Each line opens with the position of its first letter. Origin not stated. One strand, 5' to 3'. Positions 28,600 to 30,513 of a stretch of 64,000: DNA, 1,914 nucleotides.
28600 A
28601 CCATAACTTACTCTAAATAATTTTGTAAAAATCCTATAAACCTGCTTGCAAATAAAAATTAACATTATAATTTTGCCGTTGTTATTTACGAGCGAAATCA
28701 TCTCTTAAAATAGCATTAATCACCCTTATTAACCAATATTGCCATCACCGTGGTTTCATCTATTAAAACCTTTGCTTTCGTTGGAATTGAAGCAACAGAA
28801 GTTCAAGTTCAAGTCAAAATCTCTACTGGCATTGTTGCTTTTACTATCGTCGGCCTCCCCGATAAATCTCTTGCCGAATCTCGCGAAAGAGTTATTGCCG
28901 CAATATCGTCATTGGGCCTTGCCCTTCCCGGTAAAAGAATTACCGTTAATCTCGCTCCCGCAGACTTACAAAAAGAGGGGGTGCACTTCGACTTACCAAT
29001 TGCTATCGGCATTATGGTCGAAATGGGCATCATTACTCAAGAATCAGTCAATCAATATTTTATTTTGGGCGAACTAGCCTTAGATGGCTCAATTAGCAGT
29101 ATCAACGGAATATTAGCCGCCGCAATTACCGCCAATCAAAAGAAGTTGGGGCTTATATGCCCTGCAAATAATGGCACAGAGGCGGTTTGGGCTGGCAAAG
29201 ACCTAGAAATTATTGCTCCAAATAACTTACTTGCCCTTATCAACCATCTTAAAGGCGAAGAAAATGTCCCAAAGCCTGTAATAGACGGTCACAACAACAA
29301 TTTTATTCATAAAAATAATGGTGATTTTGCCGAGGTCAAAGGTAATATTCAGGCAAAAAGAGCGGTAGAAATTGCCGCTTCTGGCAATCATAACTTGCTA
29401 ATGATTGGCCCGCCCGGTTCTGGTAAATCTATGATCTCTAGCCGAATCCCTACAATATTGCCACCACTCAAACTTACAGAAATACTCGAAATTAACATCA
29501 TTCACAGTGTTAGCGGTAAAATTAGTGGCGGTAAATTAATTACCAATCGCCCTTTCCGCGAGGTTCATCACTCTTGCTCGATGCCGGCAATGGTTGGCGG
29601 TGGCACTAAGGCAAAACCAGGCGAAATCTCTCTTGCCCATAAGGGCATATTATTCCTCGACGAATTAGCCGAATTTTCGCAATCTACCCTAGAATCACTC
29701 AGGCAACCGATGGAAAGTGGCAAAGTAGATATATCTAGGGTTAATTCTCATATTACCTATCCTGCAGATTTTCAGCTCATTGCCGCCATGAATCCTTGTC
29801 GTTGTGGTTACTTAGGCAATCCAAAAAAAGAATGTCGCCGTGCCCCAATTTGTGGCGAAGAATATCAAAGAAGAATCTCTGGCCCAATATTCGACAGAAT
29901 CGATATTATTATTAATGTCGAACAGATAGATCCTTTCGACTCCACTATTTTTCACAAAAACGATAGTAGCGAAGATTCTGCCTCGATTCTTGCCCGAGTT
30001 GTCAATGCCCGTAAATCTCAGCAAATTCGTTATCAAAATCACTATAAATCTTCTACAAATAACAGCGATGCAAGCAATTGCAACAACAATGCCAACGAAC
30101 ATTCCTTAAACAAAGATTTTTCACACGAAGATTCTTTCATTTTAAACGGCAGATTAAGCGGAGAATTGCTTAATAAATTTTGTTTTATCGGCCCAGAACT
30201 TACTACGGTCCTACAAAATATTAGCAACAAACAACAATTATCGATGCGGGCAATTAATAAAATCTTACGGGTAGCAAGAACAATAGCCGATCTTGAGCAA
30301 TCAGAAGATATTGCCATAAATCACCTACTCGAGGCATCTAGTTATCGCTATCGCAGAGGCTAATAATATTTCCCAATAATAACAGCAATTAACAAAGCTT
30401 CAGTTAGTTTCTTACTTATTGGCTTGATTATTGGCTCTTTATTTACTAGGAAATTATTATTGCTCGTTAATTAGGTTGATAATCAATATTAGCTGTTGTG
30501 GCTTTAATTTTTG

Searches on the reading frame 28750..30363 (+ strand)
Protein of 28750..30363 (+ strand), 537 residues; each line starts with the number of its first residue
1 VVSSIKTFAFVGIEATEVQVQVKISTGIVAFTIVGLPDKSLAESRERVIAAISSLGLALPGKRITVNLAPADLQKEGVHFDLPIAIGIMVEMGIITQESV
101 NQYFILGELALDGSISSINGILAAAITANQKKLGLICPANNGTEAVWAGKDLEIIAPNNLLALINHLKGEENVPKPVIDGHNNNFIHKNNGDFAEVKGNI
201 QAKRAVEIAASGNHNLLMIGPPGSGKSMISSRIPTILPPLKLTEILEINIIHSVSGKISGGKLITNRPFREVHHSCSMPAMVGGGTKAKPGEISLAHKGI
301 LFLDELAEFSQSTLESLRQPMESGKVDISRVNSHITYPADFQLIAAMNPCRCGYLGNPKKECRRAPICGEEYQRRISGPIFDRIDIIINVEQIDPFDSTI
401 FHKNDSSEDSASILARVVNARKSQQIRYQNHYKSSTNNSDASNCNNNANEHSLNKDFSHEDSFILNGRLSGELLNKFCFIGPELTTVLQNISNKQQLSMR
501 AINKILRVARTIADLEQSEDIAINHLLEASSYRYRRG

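Call 33: search_protein_families(library=pfam, proteins=[window:28750-30363:+], max_evalue=0.001)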
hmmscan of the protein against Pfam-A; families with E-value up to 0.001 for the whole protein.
window:28750-30363:+ (537 aa): 6 families
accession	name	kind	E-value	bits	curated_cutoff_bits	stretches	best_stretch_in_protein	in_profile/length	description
PF01078.27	Mg_chelatase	-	3.4e-90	301.4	20.3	1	192-393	1-202/207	Magnesium chelatase, subunit ChlI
PF13541.12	ChlI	-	7e-39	132.9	27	1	20-141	1-121/121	Subunit ChlI of Mg-chelatase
PF13335.12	Mg_chelatase_C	-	2.2e-23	83.1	26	1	408-533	2-94/94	Magnesium chelatase, subunit ChlI C-terminal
PF07728.20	AAA_5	-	1e-09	39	22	1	215-351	1-125/139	AAA domain (dynein-related subfamily)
PF00493.29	MCM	-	2.3e-09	37.2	23.3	1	288-360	112-182/224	MCM P-loop domain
PF00158.32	Sigma54_activat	-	4.6e-09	36.6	20.2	1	201-348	10-142/168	Sigma-54 interaction domain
